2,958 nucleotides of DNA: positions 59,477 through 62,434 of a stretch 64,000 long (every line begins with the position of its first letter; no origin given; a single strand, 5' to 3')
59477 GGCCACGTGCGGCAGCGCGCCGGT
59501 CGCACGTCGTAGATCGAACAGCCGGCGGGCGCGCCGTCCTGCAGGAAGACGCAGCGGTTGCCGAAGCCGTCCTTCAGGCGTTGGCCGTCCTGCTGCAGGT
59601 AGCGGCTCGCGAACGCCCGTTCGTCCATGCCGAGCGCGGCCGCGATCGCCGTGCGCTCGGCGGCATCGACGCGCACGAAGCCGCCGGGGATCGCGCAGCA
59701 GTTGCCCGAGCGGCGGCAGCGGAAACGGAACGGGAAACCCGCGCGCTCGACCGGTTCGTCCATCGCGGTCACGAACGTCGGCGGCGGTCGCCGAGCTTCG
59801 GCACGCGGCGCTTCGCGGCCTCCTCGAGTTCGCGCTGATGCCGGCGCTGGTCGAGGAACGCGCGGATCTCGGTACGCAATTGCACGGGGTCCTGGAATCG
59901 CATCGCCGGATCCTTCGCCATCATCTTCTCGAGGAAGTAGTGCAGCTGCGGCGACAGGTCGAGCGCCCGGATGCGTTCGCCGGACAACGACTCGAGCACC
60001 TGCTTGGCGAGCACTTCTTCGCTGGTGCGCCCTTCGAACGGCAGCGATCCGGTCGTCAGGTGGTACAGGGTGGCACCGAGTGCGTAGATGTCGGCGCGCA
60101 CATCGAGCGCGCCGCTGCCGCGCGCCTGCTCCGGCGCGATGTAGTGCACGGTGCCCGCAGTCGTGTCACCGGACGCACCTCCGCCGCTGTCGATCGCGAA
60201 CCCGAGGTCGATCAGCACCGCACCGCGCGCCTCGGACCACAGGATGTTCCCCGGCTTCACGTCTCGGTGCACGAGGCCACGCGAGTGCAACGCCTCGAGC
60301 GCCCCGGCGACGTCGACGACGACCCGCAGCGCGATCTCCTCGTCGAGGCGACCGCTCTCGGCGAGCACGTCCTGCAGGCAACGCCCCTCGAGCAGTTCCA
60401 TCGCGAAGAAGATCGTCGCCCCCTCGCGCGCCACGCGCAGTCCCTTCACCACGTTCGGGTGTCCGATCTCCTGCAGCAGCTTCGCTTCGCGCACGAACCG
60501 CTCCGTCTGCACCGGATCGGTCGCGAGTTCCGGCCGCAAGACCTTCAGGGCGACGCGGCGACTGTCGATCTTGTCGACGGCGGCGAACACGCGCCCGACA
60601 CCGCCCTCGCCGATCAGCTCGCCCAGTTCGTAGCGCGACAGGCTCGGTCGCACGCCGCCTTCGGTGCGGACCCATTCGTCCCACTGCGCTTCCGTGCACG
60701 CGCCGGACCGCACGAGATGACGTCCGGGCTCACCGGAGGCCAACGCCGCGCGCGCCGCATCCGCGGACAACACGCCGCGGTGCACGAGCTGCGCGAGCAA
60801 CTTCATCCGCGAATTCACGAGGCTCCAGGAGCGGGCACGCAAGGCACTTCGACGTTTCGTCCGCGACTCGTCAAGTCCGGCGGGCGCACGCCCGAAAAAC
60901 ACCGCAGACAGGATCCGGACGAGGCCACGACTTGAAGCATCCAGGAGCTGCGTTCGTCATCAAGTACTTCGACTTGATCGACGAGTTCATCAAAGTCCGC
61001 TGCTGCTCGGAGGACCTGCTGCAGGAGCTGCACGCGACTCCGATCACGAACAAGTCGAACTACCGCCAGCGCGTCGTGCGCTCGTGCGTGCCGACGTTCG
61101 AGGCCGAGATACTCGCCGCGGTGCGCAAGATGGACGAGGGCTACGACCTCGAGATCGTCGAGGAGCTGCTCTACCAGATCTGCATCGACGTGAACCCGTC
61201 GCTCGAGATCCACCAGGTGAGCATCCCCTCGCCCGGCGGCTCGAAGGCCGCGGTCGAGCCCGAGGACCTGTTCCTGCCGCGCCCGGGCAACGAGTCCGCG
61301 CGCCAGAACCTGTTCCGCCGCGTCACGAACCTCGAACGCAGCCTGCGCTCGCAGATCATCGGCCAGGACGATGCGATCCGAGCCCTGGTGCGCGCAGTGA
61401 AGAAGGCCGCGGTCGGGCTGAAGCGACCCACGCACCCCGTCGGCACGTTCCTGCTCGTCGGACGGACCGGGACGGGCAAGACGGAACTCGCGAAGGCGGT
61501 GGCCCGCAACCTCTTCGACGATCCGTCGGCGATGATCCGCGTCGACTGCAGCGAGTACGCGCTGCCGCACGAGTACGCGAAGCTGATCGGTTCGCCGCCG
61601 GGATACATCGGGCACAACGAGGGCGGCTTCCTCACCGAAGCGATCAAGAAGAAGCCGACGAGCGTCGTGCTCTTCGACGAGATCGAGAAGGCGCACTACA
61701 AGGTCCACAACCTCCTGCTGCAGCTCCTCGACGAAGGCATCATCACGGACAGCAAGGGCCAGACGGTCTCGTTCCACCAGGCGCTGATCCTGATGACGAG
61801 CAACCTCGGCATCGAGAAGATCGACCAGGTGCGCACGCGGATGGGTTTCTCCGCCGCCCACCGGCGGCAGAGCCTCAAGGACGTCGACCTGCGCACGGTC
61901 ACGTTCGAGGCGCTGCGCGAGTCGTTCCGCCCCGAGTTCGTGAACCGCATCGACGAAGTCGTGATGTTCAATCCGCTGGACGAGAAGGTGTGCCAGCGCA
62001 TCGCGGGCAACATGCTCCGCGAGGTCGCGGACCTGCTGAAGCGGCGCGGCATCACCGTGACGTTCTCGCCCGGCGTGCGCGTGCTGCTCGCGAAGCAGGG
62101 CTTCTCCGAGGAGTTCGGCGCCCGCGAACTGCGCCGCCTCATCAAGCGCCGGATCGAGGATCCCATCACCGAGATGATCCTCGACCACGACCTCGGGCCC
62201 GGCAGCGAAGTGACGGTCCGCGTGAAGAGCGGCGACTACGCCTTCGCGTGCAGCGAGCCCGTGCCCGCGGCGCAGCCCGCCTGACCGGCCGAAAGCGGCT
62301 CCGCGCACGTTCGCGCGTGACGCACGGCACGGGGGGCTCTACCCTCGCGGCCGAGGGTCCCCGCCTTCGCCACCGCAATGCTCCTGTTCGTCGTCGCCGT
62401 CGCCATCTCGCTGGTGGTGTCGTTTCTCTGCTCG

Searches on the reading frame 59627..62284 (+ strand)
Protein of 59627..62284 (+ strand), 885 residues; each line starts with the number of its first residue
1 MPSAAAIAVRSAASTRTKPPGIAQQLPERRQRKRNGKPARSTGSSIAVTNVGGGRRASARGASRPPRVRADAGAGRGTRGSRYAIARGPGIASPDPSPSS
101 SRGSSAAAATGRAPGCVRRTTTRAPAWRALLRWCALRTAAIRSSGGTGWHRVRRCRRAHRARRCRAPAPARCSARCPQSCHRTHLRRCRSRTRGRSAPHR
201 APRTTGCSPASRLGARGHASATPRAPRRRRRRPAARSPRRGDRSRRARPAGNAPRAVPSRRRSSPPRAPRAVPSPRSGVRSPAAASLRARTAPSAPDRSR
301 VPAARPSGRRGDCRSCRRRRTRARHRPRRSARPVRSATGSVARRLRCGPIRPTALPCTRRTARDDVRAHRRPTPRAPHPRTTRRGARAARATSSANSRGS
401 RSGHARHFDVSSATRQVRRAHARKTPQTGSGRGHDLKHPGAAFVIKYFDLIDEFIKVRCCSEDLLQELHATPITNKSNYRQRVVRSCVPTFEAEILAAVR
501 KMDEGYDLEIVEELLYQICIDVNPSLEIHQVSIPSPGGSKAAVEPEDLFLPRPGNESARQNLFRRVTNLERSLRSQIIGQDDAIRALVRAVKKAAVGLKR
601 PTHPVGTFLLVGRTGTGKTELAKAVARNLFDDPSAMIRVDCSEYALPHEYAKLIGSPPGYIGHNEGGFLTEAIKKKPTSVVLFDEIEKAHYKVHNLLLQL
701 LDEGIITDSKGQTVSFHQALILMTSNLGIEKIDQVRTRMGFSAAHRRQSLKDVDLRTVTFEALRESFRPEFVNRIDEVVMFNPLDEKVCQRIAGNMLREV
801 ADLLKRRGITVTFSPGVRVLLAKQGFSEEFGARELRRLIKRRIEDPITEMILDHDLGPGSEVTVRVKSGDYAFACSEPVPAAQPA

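Call 75: search_protein_families(library=pfam, proteins=[window:59627-62284:+], max_evalue=0.0001)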
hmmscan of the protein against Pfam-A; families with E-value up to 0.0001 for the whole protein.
window:59627-62284:+ (885 aa): 7 families
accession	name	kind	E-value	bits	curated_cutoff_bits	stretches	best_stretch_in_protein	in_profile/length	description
PF07724.20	AAA_2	-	5.4e-52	176.6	27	1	604-778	2-166/166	AAA domain (Cdc48 subfamily)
PF10431.15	ClpB_D2-small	-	8.8e-20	71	21.9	1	784-864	1-81/81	C-terminal, D2-small domain, of ClpB protein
PF07728.20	AAA_5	-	2.5e-08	34.5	22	1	608-726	2-122/139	AAA domain (dynein-related subfamily)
PF00004.35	AAA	-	3e-08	34.6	21.2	1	609-734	2-116/131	ATPase family associated with various cellular activities (AAA)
PF00158.32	Sigma54_activat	-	6.8e-07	29.6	20.2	1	577-712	1-128/168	Sigma-54 interaction domain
PF06309.17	Torsin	-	2.8e-05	24.7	27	1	561-633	11-81/127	Torsin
PF13191.12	AAA_16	-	7.2e-05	23.8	32.6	0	578-646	3-64/167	AAA ATPase domain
